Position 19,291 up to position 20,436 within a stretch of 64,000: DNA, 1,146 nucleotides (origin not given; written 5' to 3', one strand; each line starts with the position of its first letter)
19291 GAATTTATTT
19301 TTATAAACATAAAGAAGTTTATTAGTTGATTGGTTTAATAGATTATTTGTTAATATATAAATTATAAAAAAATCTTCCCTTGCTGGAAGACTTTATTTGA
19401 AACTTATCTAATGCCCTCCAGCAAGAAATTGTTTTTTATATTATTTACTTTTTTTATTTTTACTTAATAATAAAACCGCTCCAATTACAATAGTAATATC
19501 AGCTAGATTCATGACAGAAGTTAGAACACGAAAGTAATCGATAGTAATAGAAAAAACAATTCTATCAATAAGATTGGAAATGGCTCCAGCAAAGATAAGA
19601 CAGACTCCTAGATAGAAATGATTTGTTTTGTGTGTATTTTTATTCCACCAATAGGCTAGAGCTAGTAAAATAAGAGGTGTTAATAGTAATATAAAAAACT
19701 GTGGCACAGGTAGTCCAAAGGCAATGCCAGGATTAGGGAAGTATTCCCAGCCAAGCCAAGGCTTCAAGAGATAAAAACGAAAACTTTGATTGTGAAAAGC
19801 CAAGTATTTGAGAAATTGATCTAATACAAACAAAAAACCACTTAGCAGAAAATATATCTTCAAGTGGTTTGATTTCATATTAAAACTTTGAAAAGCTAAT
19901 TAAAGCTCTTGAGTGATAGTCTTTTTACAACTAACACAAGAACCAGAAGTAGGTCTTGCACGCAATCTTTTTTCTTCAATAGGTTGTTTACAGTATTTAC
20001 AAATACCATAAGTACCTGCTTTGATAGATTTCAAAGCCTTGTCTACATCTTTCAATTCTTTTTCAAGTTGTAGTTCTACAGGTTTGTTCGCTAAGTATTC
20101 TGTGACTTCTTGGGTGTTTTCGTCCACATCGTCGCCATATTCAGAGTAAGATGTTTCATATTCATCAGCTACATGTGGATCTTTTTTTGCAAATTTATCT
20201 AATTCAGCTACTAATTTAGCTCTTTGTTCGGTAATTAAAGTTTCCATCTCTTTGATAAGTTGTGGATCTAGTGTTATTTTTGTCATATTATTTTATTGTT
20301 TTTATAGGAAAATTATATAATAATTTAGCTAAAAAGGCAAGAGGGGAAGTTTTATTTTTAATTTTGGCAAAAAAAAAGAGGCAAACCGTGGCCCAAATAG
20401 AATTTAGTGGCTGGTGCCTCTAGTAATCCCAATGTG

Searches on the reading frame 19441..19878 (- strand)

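Call 29: search_protein_families(library=pfam, proteins=[window:19441-19878:-], max_evalue=0.001)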
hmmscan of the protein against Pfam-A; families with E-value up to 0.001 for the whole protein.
window:19441-19878:- (145 aa): 1 family
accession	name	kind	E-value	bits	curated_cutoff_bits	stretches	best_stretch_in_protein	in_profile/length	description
PF01252.23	Peptidase_A8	-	1.9e-25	90.2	25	1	15-138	4-137/142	Signal peptidase (SPase) II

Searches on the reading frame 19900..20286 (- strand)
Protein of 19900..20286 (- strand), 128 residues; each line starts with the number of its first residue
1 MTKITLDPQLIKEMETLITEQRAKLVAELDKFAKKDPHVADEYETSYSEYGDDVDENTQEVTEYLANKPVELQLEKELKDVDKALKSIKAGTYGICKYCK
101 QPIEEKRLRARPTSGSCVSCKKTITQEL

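Call 29: search_protein_families(library=pfam, proteins=[window:19900-20286:-], max_evalue=0.001)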
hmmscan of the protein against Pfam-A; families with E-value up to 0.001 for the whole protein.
window:19900-20286:- (128 aa): 1 family
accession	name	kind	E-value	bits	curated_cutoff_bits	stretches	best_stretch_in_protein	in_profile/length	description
PF01258.23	zf-dskA_traR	-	1.8e-07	31.5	24.9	1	91-124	1-34/36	Prokaryotic dksA/traR C4-type zinc finger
